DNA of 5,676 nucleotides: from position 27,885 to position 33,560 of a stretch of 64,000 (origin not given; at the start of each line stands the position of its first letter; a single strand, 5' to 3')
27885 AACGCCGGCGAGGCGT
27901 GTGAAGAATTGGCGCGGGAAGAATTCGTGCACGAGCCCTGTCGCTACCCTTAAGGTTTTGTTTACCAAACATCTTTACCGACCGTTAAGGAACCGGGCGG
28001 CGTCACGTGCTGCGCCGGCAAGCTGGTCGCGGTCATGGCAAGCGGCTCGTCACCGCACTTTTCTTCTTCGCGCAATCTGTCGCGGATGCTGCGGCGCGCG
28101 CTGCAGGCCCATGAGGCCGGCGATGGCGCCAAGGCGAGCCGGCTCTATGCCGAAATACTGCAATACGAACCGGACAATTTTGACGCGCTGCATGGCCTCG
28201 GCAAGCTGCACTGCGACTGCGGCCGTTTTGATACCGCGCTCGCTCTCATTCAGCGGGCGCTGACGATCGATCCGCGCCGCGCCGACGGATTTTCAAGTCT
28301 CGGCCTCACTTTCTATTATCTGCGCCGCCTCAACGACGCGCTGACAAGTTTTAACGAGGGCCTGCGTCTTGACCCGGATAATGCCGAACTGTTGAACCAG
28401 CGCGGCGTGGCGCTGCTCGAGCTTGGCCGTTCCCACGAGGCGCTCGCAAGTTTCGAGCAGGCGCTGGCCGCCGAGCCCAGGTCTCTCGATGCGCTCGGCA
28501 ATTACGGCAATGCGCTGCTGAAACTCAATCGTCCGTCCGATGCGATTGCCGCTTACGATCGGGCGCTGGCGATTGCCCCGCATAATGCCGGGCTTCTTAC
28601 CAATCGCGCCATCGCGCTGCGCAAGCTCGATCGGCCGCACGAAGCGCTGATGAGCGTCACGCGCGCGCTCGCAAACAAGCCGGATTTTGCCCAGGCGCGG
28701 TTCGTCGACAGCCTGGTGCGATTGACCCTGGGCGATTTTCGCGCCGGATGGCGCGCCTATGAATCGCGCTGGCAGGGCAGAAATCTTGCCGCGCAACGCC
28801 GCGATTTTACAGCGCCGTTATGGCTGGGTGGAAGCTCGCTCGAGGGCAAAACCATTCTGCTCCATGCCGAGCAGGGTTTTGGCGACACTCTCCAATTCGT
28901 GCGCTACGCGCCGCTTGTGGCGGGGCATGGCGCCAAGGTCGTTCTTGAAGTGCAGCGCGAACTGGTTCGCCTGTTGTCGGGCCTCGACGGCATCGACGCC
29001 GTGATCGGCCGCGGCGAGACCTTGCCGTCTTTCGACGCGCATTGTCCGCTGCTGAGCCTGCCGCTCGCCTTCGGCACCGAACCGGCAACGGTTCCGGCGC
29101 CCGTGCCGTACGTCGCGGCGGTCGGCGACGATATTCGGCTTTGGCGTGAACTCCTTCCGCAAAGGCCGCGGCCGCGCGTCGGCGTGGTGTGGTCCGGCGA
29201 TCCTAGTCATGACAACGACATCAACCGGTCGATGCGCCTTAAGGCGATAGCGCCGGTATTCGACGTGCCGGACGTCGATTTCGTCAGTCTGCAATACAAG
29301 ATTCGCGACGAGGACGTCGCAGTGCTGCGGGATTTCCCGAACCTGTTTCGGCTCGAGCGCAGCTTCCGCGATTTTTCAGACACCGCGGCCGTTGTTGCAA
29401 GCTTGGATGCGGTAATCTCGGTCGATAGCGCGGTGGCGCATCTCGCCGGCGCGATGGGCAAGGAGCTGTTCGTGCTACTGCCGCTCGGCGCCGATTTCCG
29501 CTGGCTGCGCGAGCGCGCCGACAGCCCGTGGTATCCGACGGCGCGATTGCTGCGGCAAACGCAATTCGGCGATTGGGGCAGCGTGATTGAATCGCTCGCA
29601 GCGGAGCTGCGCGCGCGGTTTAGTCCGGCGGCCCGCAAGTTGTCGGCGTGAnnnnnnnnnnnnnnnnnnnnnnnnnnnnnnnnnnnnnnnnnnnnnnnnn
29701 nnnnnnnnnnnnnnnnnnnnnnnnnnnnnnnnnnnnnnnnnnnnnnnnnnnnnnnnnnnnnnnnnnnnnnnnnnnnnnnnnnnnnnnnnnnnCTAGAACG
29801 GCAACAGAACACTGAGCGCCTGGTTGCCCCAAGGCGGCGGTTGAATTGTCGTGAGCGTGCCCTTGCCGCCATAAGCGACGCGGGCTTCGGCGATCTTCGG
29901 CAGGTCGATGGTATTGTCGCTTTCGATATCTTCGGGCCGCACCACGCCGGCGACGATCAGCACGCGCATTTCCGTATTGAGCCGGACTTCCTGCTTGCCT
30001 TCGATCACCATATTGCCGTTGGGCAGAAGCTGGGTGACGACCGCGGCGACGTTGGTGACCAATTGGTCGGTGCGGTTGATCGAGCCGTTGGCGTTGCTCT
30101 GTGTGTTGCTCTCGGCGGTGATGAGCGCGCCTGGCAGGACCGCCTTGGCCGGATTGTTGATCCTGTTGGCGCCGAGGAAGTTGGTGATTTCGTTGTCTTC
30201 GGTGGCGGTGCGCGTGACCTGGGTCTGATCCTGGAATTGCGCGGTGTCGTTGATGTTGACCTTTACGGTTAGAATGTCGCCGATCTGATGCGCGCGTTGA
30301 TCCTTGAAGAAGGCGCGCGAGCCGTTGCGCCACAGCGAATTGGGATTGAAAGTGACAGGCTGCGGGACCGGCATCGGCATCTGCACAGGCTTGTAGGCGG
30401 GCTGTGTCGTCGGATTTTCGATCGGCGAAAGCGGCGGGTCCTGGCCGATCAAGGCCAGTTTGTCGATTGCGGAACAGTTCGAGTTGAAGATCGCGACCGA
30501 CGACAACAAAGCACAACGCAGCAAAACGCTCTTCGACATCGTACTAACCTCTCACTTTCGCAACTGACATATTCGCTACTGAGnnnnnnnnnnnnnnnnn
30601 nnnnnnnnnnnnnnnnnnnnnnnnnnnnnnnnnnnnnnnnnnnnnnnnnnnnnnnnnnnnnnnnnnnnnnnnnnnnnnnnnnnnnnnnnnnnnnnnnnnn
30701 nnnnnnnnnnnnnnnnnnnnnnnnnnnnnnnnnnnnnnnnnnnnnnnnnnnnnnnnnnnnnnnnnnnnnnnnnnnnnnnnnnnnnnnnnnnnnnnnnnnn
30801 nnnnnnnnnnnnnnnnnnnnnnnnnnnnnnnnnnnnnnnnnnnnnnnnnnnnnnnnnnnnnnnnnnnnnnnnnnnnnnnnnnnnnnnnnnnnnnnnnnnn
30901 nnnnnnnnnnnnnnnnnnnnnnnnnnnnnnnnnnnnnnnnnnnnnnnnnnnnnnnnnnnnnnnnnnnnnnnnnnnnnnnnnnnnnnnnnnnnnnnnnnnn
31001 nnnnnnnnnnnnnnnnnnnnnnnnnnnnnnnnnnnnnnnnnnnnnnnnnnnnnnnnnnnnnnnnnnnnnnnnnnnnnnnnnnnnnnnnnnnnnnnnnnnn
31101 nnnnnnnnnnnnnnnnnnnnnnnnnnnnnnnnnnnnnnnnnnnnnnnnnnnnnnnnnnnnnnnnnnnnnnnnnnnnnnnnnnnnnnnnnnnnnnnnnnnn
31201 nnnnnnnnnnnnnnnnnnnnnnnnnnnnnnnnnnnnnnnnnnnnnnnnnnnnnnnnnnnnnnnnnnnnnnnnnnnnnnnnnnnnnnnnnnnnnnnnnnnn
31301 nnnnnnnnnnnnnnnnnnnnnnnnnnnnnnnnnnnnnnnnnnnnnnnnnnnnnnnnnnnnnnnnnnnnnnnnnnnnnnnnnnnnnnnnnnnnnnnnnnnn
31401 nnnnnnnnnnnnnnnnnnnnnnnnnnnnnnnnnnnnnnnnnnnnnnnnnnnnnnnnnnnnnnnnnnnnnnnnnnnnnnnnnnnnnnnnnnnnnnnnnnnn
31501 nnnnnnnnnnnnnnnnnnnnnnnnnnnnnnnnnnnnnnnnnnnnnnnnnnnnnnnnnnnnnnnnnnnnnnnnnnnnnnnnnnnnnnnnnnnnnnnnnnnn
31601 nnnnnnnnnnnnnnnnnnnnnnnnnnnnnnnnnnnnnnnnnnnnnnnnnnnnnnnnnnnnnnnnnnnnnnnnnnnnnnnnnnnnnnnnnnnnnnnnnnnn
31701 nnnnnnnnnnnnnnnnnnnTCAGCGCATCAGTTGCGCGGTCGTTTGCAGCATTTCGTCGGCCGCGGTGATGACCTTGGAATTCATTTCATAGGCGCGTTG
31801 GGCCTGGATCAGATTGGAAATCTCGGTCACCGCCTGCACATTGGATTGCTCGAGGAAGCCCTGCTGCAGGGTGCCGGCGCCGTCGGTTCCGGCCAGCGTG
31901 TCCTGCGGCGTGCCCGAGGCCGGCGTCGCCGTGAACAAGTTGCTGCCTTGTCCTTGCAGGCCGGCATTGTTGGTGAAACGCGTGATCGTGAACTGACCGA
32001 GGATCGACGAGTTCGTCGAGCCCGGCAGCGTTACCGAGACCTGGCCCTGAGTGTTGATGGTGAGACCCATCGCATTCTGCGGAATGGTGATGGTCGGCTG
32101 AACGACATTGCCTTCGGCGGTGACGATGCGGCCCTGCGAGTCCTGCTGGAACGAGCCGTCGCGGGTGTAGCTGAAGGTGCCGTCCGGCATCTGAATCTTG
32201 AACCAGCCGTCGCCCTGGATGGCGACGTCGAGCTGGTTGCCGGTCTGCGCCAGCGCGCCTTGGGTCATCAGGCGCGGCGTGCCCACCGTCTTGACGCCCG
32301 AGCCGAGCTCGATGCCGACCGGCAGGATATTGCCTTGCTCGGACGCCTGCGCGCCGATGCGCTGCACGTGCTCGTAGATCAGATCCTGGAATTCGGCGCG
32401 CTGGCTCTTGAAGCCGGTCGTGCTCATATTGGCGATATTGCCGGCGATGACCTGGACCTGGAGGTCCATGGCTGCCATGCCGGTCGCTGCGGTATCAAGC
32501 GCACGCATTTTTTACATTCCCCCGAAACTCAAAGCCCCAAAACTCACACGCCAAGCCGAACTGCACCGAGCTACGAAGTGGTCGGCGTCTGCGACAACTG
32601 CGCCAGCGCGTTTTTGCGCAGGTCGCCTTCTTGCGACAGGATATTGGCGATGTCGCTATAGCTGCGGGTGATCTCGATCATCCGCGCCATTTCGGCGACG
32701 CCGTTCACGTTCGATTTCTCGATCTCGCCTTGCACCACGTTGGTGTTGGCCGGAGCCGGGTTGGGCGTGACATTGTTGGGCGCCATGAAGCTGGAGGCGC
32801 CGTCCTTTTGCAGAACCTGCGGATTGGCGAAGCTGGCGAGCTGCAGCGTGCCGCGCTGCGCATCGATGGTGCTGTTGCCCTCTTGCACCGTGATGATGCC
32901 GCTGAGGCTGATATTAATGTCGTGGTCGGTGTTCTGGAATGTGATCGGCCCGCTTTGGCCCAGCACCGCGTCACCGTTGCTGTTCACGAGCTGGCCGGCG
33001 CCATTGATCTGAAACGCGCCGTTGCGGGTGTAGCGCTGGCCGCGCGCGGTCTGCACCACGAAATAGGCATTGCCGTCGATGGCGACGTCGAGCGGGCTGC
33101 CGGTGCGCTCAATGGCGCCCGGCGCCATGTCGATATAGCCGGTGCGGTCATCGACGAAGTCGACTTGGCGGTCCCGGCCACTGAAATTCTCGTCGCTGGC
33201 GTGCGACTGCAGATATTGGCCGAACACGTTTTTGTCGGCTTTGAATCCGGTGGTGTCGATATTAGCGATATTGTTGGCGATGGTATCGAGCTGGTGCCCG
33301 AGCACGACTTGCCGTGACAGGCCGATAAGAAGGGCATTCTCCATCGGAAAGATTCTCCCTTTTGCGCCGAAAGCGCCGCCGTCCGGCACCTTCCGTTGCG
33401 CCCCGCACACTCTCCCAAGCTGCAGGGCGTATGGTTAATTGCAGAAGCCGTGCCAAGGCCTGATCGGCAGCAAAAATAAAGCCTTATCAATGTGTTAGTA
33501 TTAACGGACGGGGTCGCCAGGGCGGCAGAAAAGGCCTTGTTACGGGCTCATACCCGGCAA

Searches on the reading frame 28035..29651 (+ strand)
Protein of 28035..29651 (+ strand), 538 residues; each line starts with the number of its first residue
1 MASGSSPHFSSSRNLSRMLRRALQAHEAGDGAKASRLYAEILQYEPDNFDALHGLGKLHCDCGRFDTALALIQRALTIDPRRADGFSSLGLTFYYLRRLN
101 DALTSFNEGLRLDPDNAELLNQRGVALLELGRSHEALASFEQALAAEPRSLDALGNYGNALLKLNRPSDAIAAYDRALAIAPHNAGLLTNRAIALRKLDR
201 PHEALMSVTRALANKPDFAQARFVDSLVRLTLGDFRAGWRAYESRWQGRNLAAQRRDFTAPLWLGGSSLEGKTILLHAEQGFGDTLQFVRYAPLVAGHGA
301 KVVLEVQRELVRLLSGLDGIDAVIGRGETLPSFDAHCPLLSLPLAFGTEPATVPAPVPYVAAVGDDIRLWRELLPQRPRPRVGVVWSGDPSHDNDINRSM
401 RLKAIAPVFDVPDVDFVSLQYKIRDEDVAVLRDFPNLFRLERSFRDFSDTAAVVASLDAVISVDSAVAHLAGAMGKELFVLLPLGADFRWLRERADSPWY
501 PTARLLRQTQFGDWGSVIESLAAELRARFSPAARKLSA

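Call 8: search_protein_families(library=ncbifam, proteins=[window:28035-29651:+], max_evalue=0.001)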
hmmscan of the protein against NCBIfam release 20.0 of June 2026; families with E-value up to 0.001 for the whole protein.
window:28035-29651:+ (538 aa): 20 families
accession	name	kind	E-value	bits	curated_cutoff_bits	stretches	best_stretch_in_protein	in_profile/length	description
TIGR02521.1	type_IV_pilW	equivalog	2.2e-21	76.5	154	2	63-183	45-167/234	type IV pilus biogenesis/stability protein PilW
TIGR02917.1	PEP_TPR_lipo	equivalog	5.1e-21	74.3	312.2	1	28-227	648-843/899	XrtA/PEP-CTERM system TPR-repeat protein PrsT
NF040959.1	MamA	equivalog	1.9e-19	70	200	2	21-151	43-173/204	magnetosome protein MamA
NF033762.1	social_mot_Tgl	equivalog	4.9e-16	58.8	225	1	94-179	42-128/252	social motility TPR repeat lipoprotein Tgl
TIGR02552.1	LcrH_SycD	equivalog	6.9e-14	51.7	104.8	3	63-146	32-115/136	SycD/LcrH family type III secretion system chaperone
TIGR03939.1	PGA_TPR_OMP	equivalog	1.5e-13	49.9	366.65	1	28-168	66-205/800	poly-beta-1,6 N-acetyl-D-glucosamine export porin PgaA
NF008391.2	PRK11189.1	equivalog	9.5e-11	41.7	250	1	115-212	63-160/297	lipoprotein NlpI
NF033920.0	C39_PA2778_fam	equivalog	1.3e-10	41.2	150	1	126-215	165-254/255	PA2778 family cysteine peptidase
NF052415.1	T3SS_chap_SctY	equivalog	1.4e-10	41.6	70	2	46-145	3-105/106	type III secretion apparatus assembly chaperone SctY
NF033758.1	gliding_GltE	equivalog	4.8e-09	35.7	225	1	23-147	128-252/411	adventurous gliding motility TPR repeat lipoprotein GltE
NF008520.0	PRK11447.1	equivalog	6.1e-09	34.2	858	1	121-186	273-338/1157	cellulose synthase complex outer membrane protein BcsC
NF002725.1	PRK02603.1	equivalog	1.6e-07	31.5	143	0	19-95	39-118/173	photosystem I assembly protein Ycf3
NF011721.1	PRK15174.1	equivalog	3e-07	29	1200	1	59-161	222-328/656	Vi polysaccharide transport protein VexE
TIGR00990.1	3a0801s09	subfamily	1e-06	27.7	757.25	1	19-147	369-497/615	mitochondrial import receptor subunit TOM70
NF007468.0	PRK10049.1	equivalog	2.4e-06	26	1043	0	33-123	119-208/817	poly-beta-1,6 N-acetyl-D-glucosamine export porin PgaA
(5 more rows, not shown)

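Call 94: search_protein_families(library=pfam, proteins=[window:28035-29651:+], max_evalue=0.01)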
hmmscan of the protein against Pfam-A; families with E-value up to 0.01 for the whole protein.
window:28035-29651:+ (538 aa): 21 families
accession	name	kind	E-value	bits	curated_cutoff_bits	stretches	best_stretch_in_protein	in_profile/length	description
PF00515.34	TPR_1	-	1.9e-30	103.8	27.8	4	152-184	2-34/34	Tetratricopeptide repeat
PF07719.23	TPR_2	-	3.7e-29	98.8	27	4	152-184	2-34/34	Tetratricopeptide repeat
PF13431.12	TPR_17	-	3.1e-25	86.7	24.4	4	106-137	2-33/34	Tetratricopeptide repeat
PF13414.12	TPR_11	-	4.5e-22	77.9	26.8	3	93-131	4-42/42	TPR repeat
PF13432.12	TPR_16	-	2.2e-21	76.3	32.7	3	123-185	3-65/65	Tetratricopeptide repeat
PF14559.12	TPR_19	-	3.9e-21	75.6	25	3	26-82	2-58/68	Tetratricopeptide repeat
PF13371.12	TPR_9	-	1.8e-18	66.7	35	2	162-228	6-72/73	Tetratricopeptide repeat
PF13181.12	TPR_8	-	4.6e-18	64.2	25.7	2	117-148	1-32/34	Tetratricopeptide repeat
PF13424.12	TPR_12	-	2.8e-16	59.9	30.1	4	117-181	3-75/77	Tetratricopeptide repeat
PF13428.12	TPR_14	-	2.3e-15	56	23.5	2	154-192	4-42/44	Tetratricopeptide repeat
PF13176.12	TPR_7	-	3.3e-11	42.8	27.9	1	51-83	1-33/36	Tetratricopeptide repeat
PF23914.1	TPR_CcmH_CycH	-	2.5e-10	40.8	42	0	157-221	56-123/158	Cytochrome c-type biogenesis protein H TPR domain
PF03704.23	BTAD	-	8.8e-09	36.3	22.1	1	111-179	56-124/146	Bacterial transcriptional activator domain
PF25064.1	ARM_TT21_5th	-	1.5e-07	32.1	27.8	1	30-109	16-98/117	TT21 fifth ARM repeats domain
PF13374.12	TPR_10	-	1.7e-07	31.4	27.5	0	51-78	4-31/42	Tetratricopeptide repeat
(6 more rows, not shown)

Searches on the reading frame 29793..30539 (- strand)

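Call 8: search_protein_families(library=ncbifam, proteins=[window:29793-30539:-], max_evalue=0.001)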
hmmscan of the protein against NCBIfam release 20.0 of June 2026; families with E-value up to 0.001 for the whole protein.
window:29793-30539:- (248 aa): 13 families
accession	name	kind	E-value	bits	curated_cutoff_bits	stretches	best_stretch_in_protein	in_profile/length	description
NF001305.1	PRK00249.1-5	equivalog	3.2e-88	295.3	255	1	16-248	6-239/239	flagellar basal body L-ring protein FlgH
NF009429.1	PRK12788.1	equivalog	3.9e-50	170.4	380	1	22-248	14-231/231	flagellar basal body L-ring protein FlgH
NF001301.1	PRK00249.1-1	equivalog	5.6e-41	140.6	280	1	41-242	23-222/224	flagellar basal body L-ring protein FlgH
NF009336.0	PRK12696.1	equivalog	3.9e-38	131.3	303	1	48-248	26-238/238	flagellar basal body L-ring protein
NF001304.0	PRK00249.1-4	equivalog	6.9e-33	114.2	247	1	42-240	26-219/228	flagellar basal body L-ring protein FlgH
NF001303.0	PRK00249.1-3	equivalog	3.7e-29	101.8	288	1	57-248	42-238/238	flagellar basal body L-ring protein FlgH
NF009338.1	PRK12698.1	equivalog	8.6e-29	101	303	1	45-239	20-208/218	flagellar basal body L-ring protein FlgH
NF009341.0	PRK12701.1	equivalog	1.1e-22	81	480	1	42-237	26-218/230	flagellar basal body L-ring protein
NF009072.1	PRK12407.1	equivalog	7.5e-22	78.1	323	1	70-232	49-203/220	flagellar basal body L-ring protein FlgH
NF001302.0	PRK00249.1-2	equivalog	8.6e-20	71.3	410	1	45-240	63-254/260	flagellar basal body L-ring protein FlgH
NF009337.1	PRK12697.1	equivalog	2.4e-18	66.4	380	1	54-238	23-205/215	flagellar basal body L-ring protein FlgH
NF009339.0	PRK12699.1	equivalog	2.8e-17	62.8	375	1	70-240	74-238/246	flagellar basal body L-ring protein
NF009340.0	PRK12700.1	equivalog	4.6e-17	62.2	414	1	35-242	26-224/230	flagellar basal body L-ring protein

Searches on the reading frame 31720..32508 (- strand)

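Call 8: search_protein_families(library=ncbifam, proteins=[window:31720-32508:-], max_evalue=0.001)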
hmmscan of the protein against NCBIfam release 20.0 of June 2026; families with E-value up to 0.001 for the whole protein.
window:31720-32508:- (262 aa): 26 families (the best 25 are shown)
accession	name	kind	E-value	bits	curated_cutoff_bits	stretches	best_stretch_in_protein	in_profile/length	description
TIGR02488.1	flgG_G_neg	equivalog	2.4e-108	361.5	252.75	1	3-260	1-258/259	flagellar basal-body rod protein FlgG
NF009456.0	PRK12816.1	equivalog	6.8e-86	288.2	416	1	1-262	2-264/264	flagellar basal body rod protein FlgG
TIGR03506.1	FlgEFG_subfam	subfamily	1.9e-72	244.9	70.25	2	3-136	2-121/351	flagellar hook-basal body complex protein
NF009278.1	PRK12636.1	equivalog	2.4e-58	197.7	350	1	2-260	3-261/263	flagellar basal body rod protein FlgG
NF004241.1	PRK05682.1-5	equivalog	2.9e-51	175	469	2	1-141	2-140/446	flagellar hook protein FlgE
NF004238.1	PRK05682.1-1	equivalog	1.3e-47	163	400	2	5-137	4-122/414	flagellar hook protein FlgE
NF009331.1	PRK12689.1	equivalog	4.3e-47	160.4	347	1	13-257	14-244/252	flagellar basal-body rod protein FlgF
TIGR02490.1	flgF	equivalog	1.2e-45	155.7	178.5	1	6-241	3-218/218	flagellar basal-body rod protein FlgF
NF004242.0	PRK05682.2-1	equivalog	2e-43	148.8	365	2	148-262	309-422/422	flagellar hook protein FlgE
TIGR02489.1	flgE_epsilon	equivalog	7e-42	143.8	412.85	2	1-139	2-139/719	flagellar hook protein FlgE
NF009332.0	PRK12690.1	equivalog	3.5e-39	134.5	288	1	12-261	13-236/239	flagellar hook-basal body complex protein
NF009280.2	PRK12640.1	subfamily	6.8e-38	130.6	210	1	2-262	3-244/246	flagellar basal body rod protein FlgF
NF004243.1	PRK05682.2-2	equivalog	8.8e-37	127.1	801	2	3-134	6-122/420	flagellar hook protein FlgE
NF005286.1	PRK06803.1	equivalog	3.2e-36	125.3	467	2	5-137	4-117/402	flagellar hook protein FlgE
NF004240.1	PRK05682.1-4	equivalog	2.2e-31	109.6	472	2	6-137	5-126/443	flagellar hook protein FlgE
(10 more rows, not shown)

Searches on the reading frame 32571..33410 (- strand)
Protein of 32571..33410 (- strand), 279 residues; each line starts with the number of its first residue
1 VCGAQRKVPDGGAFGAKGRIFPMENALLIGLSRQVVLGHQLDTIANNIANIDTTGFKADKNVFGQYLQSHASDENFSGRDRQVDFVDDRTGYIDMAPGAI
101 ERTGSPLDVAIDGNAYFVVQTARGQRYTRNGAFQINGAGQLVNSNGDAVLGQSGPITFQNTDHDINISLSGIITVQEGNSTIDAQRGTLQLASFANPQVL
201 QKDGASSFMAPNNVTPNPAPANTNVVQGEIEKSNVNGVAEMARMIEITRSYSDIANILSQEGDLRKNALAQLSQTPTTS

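Call 8: search_protein_families(library=ncbifam, proteins=[window:32571-33410:-], max_evalue=0.001)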
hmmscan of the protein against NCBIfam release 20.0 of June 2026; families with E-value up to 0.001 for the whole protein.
window:32571-33410:- (279 aa): 24 families
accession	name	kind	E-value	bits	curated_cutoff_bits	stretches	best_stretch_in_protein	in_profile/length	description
NF009331.1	PRK12689.1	equivalog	3.3e-101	337.7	347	1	23-275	1-251/252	flagellar basal-body rod protein FlgF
TIGR02490.1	flgF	equivalog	3.4e-57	193.5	178.5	1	29-251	3-217/218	flagellar basal-body rod protein FlgF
TIGR03506.1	FlgEFG_subfam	subfamily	3.6e-51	174.9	70.25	2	26-149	2-121/351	flagellar hook-basal body complex protein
NF009282.1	PRK12642.1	equivalog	2.6e-46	157.9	242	1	23-272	1-237/239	flagellar basal-body rod protein FlgF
NF009332.0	PRK12690.1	equivalog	1e-45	155.9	288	1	23-274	1-238/239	flagellar hook-basal body complex protein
NF009280.2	PRK12640.1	subfamily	4.2e-38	131.3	210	1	27-265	5-236/246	flagellar basal body rod protein FlgF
TIGR02488.1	flgG_G_neg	equivalog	3.3e-35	121.9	252.75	1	39-258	14-245/259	flagellar basal-body rod protein FlgG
NF009278.1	PRK12636.1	equivalog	1.1e-27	97.2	350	1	37-258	15-248/263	flagellar basal body rod protein FlgG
NF009281.1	PRK12641.1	equivalog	4.8e-25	88.5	260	1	40-259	18-235/252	flagellar basal-body rod protein FlgF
NF009456.0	PRK12816.1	equivalog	8.3e-25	87.9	416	1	38-252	16-243/264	flagellar basal body rod protein FlgG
NF004241.1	PRK05682.1-5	equivalog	7e-23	81.4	469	1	37-151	15-137/446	flagellar hook protein FlgE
NF004238.1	PRK05682.1-1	equivalog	8.3e-23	81.3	400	2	39-151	15-123/414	flagellar hook protein FlgE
NF004242.0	PRK05682.2-1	equivalog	4.3e-22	78.5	365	1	39-152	19-130/422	flagellar hook protein FlgE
NF004243.1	PRK05682.2-2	equivalog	4.7e-21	75.3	801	1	39-188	19-160/420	flagellar hook protein FlgE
NF005286.1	PRK06803.1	equivalog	2.3e-18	66.5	467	2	29-151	5-118/402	flagellar hook protein FlgE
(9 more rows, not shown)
